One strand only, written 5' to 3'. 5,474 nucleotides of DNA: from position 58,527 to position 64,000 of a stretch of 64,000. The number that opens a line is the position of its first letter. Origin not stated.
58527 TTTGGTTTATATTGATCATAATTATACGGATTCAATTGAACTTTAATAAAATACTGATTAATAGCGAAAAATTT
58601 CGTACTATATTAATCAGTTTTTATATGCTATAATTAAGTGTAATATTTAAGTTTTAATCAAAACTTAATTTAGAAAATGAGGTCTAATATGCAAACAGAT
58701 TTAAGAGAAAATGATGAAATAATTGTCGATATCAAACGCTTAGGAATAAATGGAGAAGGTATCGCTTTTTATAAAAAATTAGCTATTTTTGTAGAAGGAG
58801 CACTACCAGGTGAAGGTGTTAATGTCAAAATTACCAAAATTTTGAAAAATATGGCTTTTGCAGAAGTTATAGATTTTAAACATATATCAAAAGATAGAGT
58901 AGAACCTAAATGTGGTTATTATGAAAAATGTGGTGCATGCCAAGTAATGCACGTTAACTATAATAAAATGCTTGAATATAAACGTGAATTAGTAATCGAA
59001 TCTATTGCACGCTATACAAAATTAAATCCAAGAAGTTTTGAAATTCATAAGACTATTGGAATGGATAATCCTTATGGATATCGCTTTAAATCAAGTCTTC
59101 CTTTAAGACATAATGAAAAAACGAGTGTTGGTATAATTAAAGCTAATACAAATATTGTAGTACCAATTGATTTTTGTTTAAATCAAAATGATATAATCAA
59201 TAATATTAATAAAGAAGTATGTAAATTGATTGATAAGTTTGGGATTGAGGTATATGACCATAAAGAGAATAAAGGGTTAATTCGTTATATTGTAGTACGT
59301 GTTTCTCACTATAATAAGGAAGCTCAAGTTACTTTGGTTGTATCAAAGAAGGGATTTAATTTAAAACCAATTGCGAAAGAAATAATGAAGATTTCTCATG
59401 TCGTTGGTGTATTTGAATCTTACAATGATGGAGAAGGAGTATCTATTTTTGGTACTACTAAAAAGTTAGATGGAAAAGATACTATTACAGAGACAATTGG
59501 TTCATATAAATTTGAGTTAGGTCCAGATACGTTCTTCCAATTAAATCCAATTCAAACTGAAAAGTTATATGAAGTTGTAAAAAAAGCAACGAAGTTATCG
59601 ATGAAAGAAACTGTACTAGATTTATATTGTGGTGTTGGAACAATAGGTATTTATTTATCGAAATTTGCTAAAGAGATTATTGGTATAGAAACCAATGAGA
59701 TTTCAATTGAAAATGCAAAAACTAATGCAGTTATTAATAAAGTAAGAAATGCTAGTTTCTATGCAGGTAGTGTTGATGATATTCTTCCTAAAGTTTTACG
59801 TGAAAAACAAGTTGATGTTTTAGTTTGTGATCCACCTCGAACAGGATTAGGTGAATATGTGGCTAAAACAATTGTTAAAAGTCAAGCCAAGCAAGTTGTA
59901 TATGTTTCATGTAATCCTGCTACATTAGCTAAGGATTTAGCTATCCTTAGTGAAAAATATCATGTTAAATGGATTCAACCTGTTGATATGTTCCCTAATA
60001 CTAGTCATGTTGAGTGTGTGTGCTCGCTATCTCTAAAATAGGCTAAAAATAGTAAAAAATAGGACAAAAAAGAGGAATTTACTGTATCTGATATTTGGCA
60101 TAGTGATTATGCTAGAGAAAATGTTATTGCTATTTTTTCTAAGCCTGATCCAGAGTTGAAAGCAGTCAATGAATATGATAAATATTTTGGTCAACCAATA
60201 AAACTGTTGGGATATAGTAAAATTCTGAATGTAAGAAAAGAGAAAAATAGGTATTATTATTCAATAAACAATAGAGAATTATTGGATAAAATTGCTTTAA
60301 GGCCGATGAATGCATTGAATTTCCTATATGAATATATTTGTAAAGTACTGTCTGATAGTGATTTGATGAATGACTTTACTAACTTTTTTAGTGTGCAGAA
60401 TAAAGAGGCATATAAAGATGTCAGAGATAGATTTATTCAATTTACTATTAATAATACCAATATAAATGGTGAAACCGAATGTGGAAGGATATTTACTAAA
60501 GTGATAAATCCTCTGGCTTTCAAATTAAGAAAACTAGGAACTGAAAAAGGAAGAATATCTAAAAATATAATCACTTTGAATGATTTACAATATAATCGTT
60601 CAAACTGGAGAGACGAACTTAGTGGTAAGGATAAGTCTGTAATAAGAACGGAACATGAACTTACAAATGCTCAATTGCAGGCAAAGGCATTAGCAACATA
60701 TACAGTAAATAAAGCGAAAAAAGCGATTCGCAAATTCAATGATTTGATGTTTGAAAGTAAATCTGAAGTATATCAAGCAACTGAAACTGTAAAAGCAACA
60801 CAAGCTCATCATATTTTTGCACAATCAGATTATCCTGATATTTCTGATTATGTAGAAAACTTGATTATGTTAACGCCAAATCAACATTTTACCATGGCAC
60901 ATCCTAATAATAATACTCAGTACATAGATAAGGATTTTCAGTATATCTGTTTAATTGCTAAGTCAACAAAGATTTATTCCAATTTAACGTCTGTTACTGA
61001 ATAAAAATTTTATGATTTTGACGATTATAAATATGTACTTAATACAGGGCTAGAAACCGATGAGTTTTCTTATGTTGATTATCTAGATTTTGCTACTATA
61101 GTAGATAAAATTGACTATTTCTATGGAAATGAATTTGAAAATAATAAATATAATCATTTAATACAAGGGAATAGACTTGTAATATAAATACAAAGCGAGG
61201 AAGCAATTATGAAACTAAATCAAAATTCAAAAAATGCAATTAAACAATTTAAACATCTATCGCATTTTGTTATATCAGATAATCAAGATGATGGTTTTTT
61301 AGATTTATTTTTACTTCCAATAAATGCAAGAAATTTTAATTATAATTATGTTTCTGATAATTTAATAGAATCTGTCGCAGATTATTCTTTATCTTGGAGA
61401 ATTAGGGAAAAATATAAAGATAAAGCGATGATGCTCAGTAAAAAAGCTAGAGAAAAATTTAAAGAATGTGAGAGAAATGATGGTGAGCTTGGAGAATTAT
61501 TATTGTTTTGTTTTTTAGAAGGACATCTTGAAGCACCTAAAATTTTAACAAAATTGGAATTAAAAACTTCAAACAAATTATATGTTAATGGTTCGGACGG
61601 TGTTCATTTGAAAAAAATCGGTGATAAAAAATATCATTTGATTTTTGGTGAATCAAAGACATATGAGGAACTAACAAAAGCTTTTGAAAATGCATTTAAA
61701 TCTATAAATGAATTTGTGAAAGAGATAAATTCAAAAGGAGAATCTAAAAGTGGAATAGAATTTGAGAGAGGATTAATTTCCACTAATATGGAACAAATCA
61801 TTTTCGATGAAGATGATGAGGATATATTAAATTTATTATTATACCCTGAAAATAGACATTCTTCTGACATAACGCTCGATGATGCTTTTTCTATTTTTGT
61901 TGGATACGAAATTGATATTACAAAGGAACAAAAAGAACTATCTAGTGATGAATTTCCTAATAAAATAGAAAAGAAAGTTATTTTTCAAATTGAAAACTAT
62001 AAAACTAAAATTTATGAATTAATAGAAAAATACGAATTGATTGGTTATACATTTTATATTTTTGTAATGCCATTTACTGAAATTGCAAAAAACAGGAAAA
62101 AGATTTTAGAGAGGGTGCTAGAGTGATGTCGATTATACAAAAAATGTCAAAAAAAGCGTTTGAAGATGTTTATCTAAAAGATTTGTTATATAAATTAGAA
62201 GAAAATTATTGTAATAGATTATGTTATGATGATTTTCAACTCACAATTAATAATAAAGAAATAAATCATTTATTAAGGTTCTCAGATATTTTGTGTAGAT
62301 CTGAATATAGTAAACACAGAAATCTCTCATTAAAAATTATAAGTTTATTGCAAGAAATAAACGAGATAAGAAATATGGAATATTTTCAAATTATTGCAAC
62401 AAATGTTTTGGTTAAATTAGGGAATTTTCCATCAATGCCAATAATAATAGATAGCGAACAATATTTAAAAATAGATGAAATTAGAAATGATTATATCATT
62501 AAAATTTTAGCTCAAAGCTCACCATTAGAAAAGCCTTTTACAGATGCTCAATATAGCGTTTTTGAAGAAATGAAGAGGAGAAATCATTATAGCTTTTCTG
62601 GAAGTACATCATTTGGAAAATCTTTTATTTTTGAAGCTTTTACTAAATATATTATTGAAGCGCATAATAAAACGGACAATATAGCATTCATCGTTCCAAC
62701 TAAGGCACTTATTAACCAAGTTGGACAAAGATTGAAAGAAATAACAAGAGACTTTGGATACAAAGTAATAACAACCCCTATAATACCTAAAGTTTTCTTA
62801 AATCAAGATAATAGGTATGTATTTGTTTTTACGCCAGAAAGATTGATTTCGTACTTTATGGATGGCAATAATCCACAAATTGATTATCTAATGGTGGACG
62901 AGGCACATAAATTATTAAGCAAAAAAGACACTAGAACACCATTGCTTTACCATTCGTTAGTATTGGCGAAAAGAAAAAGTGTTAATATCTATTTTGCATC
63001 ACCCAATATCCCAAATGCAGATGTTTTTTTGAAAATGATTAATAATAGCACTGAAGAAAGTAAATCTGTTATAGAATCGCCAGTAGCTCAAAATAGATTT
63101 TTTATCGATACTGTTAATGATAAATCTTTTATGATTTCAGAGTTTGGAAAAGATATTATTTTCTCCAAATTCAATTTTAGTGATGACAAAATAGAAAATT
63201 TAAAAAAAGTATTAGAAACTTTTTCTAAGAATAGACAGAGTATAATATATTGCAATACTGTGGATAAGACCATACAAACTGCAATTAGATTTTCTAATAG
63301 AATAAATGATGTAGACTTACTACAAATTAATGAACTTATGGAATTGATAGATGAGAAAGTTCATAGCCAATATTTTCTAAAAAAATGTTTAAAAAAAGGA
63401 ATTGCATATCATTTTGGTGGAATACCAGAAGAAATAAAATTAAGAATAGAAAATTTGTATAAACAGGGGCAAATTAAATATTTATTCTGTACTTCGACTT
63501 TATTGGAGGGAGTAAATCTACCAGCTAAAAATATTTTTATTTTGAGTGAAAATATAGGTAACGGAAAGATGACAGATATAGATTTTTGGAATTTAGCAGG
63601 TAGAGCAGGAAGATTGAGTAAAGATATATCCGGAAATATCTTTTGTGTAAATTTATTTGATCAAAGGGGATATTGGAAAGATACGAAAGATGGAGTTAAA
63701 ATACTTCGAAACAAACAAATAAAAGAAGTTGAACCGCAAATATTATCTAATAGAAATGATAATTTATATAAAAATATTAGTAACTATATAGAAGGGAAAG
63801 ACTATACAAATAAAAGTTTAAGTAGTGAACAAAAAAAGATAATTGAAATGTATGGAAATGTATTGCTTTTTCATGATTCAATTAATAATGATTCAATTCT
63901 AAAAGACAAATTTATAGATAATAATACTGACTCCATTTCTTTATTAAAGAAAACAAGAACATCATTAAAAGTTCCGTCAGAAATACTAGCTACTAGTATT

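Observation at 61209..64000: Translationally coupled PD-(D/E)xK-like protein plus SF2 DEAH helicase: Hachiman-type defence candidate running off the window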

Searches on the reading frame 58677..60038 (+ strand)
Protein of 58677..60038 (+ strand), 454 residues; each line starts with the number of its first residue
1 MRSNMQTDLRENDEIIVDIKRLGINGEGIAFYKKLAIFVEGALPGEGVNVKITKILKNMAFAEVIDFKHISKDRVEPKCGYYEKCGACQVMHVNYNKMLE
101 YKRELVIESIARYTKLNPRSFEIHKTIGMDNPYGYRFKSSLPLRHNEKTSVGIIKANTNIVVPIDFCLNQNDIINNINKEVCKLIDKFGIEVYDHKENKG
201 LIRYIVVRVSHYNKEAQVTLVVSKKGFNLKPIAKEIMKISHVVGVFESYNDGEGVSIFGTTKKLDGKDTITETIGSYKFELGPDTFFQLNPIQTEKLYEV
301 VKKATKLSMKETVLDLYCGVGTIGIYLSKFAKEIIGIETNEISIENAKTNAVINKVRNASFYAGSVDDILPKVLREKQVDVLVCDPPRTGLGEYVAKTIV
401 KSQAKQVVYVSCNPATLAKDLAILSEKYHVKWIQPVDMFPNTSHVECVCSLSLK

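Call 4: search_protein_families(library=pfam, proteins=[window:58677-60038:+], max_evalue=0.1)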
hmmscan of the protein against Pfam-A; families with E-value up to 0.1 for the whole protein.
window:58677-60038:+ (454 aa): 15 families
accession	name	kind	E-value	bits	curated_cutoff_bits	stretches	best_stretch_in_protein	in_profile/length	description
PF05958.17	tRNA_U5-meth_tr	-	9.8e-23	81.2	23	1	277-451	170-354/357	tRNA (Uracil-5-)-methyltransferase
PF13847.12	Methyltransf_31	-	2.5e-11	43.9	27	1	310-385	4-81/145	Methyltransferase domain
PF01938.26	TRAM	-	6.8e-10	39.1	21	1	12-65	5-61/61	TRAM domain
PF05175.20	MTS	-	2.3e-09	37.5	23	1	304-400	30-123/170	Methyltransferase small domain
PF09445.16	Methyltransf_15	-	4e-07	30.2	22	1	311-395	2-87/165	RNA cap guanine-N2 methyltransferase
PF02475.24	TRM5-TYW2_MTfase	-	1.1e-06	29.1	28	1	302-369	29-99/164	TRM5/TYW2 methyltransferase domain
PF06325.19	PrmA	-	1.8e-06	28.1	22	1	308-384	160-232/296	Ribosomal protein L11 methyltransferase (PrmA)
PF03602.21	Cons_hypoth95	-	3.4e-06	27.3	24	1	297-387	32-122/182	Conserved hypothetical protein 95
PF13649.12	Methyltransf_25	-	6.1e-06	27.3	27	1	313-384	1-70/97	Methyltransferase domain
PF13679.12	Methyltransf_32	-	4.4e-05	23.9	27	1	293-417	5-140/143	Methyltransferase domain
PF01555.25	N6_N4_Mtase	-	0.00028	21.4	26.7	1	300-347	174-219/221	DNA methylase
PF08241.18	Methyltransf_11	-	0.0011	19.9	21.2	1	314-384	1-66/95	Methyltransferase domain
PF03848.20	TehB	-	0.0019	18.1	20.4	1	296-357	17-78/193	Tellurite resistance protein TehB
PF01170.24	UPF0020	-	0.0038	17.4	22.3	0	333-387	78-130/197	RMKL-like, methyltransferase domain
PF01728.25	FtsJ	-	0.0061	16.9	24.1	1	296-386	8-99/181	FtsJ-like methyltransferase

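Call 18: find_encoding_contigs(protein=window:58677-60038:+, flank=10000, max_places=6)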
Protein window:58677-60038:+ (454 aa): no gene with exactly this product is on record in the collection.

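Call 45: search_protein_families(library=ncbifam, proteins=[window:58677-60038:+], max_evalue=1e-10)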
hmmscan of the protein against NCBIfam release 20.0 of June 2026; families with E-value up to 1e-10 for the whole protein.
window:58677-60038:+ (454 aa): 8 families
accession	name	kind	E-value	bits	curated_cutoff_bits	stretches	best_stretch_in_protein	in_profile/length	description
TIGR00479.1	rumA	equivalog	1.2e-120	403.3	183.55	1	22-446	1-432/432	23S rRNA (uracil(1939)-C(5))-methyltransferase RlmD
NF009639.0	PRK13168.1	equivalog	5.8e-69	233.1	458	1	8-449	10-441/446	23S rRNA (uracil(1939)-C(5))-methyltransferase RlmD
NF002910.0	PRK03522.2-3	equivalog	1.6e-49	168.9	558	1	79-451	3-380/383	23S rRNA (uracil(747)-C(5))-methyltransferase RlmC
NF002909.0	PRK03522.2-1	equivalog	2.9e-41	141.9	553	1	78-451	2-371/374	23S rRNA (uracil(747)-C(5))-methyltransferase RlmC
TIGR02085.1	meth_trns_rumB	equivalog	1.5e-33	116.4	429.5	1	79-450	2-371/374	23S rRNA (uracil(747)-C(5))-methyltransferase RlmC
TIGR02143.1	trmA_only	equivalog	9e-23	80.8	334.65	1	276-451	164-349/352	tRNA (uridine(54)-C5)-methyltransferase TrmA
NF002913.0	PRK03522.2-6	equivalog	7.1e-21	74.9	537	1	379-452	267-339/342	23S rRNA (uracil(747)-C(5))-methyltransferase RlmC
NF008993.0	PRK12336.1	equivalog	9.9e-11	41.4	243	0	6-65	143-202/203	translation initiation factor IF-2 subunit beta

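Call 47: find_homologous_proteins(query=window:58677-60038:+, max_evalue=1e-50)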
Query window:58677-60038:+ (454 aa): 7590 proteins with E <= 1e-50 among 8000 candidates; the best 120 are listed.
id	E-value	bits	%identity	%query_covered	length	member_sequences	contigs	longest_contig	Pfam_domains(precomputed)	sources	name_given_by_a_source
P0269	1.2e-297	1005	100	99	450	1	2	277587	PF13847.13,PF06325.20,PF05175.21,PF03602.22,PF13649.13,PF02475.24,PF09445.17,PF01938.27,PF05958.18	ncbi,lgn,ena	-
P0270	1.3e-258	876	85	99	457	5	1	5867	PF13847.13,PF06325.20,PF05175.21,PF03602.22,PF13649.13,PF02475.24,PF09445.17,PF01938.27,PF05958.18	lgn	-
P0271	2.1e-257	872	86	99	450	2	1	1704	PF13847.13,PF06325.20,PF05175.21,PF03602.22,PF13649.13,PF09445.17,PF01938.27,PF05958.18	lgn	-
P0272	6.8e-224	762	75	100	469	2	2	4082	PF13847.13,PF06325.20,PF05175.21,PF03602.22,PF13649.13,PF02475.24,PF09445.17,PF01938.27,PF05958.18,PF01555.25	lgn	-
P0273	4.6e-213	726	72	99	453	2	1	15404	PF13847.13,PF05175.21,PF03602.22,PF02475.24,PF09445.17,PF01938.27,PF05958.18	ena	-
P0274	9.1e-210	715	72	99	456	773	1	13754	PF13847.13,PF06325.20,PF05175.21,PF03602.22,PF13649.13,PF02475.24,PF09445.17,PF01938.27,PF05958.18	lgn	-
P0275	1.5e-198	678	67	99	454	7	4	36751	PF13847.13,PF06325.20,PF05175.21,PF03602.22,PF13649.13,PF02475.24,PF09445.17,PF01938.27,PF05958.18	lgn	-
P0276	1.4e-193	662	65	99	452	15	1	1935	PF02475.24,PF08241.19,PF13847.13,PF06325.20,PF03848.21,PF05175.21,PF03602.22,PF13649.13,PF09445.17,PF13679.13,PF01938.27,PF05958.18,PF01555.25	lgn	-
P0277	3.8e-177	608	62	99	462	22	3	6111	PF13847.13,PF06325.20,PF05175.21,PF03602.22,PF13649.13,PF02475.24,PF09445.17,PF01938.27,PF05958.18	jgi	jgi:23S rRNA (uracil1939-C5)-methyltransferase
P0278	1.2e-175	603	60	99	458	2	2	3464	PF13847.13,PF06325.20,PF05175.21,PF03602.22,PF13649.13,PF01170.25,PF02475.24,PF09445.17,PF01938.27,PF05958.18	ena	-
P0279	5.1e-175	601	62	99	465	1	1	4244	PF13847.13,PF06325.20,PF05175.21,PF03602.22,PF13649.13,PF02475.24,PF09445.17,PF01938.27,PF05958.18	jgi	-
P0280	1.8e-174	599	61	99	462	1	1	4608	PF13847.13,PF06325.20,PF05175.21,PF03602.22,PF13649.13,PF02475.24,PF09445.17,PF01938.27,PF05958.18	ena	-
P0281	3.0e-174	598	61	99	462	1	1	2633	PF13847.13,PF06325.20,PF05175.21,PF03602.22,PF13649.13,PF02475.24,PF09445.17,PF01938.27,PF05958.18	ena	-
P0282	1.5e-173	596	61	99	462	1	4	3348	PF13847.13,PF06325.20,PF05175.21,PF03602.22,PF13649.13,PF02475.24,PF09445.17,PF01938.27,PF05958.18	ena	-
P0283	3.1e-173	595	61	99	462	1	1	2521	PF13847.13,PF06325.20,PF05175.21,PF03602.22,PF13649.13,PF02475.24,PF09445.17,PF01938.27,PF05958.18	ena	-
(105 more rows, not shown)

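Call 48: find_encoding_contigs(protein=P0269, flank=10000, max_places=3)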
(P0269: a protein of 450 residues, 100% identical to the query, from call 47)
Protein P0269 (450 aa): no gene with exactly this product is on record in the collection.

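Call 49: find_encoding_contigs(protein=P0270, flank=10000, max_places=3)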
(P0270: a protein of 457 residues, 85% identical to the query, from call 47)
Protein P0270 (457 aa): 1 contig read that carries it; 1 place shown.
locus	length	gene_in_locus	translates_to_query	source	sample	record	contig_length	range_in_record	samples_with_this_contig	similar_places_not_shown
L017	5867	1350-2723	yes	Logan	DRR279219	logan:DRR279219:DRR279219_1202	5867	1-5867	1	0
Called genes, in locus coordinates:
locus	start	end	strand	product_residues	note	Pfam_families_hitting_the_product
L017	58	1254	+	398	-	PF01545:Cation_efflux, PF16916:ZT_dimer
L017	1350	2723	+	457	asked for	PF01938:TRAM, PF05958:tRNA_U5-meth_tr, PF03602:Cons_hypoth95 (weak), PF05175:MTS, PF06325:PrmA (weak), PF09445:Methyltransf_15 (weak), PF13649:Methyltransf_25 (weak), PF13847:Methyltransf_31, +1 more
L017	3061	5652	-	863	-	PF04851:ResIII (weak), PF00270:DEAD, PF00271:Helicase_C (faint)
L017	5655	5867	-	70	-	?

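Call 50: find_encoding_contigs(protein=P0274, flank=10000, max_places=3)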
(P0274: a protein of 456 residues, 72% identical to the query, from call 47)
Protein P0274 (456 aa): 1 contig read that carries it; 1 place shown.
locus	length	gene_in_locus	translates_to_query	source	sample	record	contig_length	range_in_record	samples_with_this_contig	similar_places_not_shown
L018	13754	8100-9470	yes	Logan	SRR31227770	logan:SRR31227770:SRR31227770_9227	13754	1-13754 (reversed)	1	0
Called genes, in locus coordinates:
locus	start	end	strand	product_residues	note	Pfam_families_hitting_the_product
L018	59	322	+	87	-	-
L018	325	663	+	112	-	-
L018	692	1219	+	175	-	-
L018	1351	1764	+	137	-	-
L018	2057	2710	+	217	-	-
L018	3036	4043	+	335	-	PF13635:DUF4143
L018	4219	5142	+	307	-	PF03547:Mem_trans, PF01758:SBF (weak)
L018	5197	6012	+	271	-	PF03631:Virul_fac_BrkB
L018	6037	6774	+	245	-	PF01522:Polysacc_deac_1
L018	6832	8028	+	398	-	PF01545:Cation_efflux, PF16916:ZT_dimer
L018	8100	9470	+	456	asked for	PF01938:TRAM, PF13649:Methyltransf_25 (faint), PF05958:tRNA_U5-meth_tr, PF02475:TRM5-TYW2_MTfase (weak), PF03602:Cons_hypoth95 (weak), PF05175:MTS (weak), PF09445:Methyltransf_15 (weak), PF13847:Methyltransf_31, +1 more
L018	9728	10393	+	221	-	-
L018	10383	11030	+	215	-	-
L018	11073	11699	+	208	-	PF14622:Ribonucleas_3_3, PF00636:Ribonuclease_3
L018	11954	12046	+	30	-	-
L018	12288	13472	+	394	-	PF13173:AAA_14, PF13635:DUF4143, PF01475:FUR (faint)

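Call 59: search_protein_families(library=pfam, proteins=[L018:9728-10390:+, L018:10383-11027:+, L018:11073-11696:+, L017:3061-5652:-], max_evalue=0.01)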
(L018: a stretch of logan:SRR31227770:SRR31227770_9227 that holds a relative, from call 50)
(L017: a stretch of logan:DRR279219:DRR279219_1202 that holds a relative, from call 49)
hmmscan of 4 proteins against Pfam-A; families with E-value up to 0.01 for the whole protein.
L018:9728-10390:+ (221 aa): 0 families

L018:10383-11027:+ (215 aa): 2 families
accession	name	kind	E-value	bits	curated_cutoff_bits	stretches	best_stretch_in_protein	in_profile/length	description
PF03146.21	NtA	-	0.0021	18.3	25.1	0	133-212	35-110/115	Agrin NtA domain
PF07751.16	Abi_2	-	0.0023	18.7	25.6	0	112-139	159-184/184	Abi-like protein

L018:11073-11696:+ (208 aa): 2 families
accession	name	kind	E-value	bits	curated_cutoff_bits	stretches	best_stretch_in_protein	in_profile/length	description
PF14622.11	Ribonucleas_3_3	-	1.2e-08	35.6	35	1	10-123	19-127/128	Ribonuclease-III-like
PF00636.31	Ribonuclease_3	-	1.3e-08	35.9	27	1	15-108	2-102/102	Ribonuclease III domain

L017:3061-5652:- (863 aa): 3 families
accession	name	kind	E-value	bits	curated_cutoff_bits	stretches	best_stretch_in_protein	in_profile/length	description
PF00270.35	DEAD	-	2.8e-12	47.1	26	1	147-300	3-157/167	DEAD/DEAH box helicase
PF04851.21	ResIII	-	4.3e-07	30.4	22.5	1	162-287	28-150/164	Type III restriction enzyme, res subunit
PF00271.37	Helicase_C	-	5e-06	27.2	23.5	1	374-505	12-109/110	Helicase conserved C-terminal domain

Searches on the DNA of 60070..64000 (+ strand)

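Call 64: search_dna_similar(query=window:60070-64000:+, collection=plasmids, mode=distant, max_rows=15)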
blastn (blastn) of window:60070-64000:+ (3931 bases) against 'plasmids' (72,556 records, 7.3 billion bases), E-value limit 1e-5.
No match.

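Call 65: search_dna_similar(query=window:60070-64000:+, collection=phages, mode=distant, max_rows=10)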
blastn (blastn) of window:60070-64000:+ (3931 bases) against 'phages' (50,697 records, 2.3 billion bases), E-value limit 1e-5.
No match.

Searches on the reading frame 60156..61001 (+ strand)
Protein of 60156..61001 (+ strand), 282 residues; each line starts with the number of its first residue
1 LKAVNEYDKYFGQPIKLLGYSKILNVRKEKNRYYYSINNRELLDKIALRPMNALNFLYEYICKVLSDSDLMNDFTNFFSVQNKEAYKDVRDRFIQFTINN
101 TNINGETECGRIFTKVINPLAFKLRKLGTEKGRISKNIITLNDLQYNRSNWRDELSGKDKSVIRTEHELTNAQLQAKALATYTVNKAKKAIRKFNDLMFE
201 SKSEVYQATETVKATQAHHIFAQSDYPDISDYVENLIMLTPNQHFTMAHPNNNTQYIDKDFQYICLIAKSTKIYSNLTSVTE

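Call 4: search_protein_families(library=pfam, proteins=[window:60156-61001:+], max_evalue=0.1)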
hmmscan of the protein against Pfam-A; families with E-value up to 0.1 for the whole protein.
window:60156-61001:+ (282 aa): 0 families

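Call 5: search_protein_families(library=padloc, proteins=[window:60156-61001:+], max_evalue=0.1)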
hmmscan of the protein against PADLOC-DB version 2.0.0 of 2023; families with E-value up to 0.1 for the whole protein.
window:60156-61001:+ (282 aa): 2 families
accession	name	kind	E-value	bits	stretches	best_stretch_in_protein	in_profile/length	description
PDLC03488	REase_II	-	2.6e-123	410.1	1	3-279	83-358/430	Type II restriction enzyme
PDLC03118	Specificity_I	-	0.0024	15.1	1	155-215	167-226/416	Type I specificity subunit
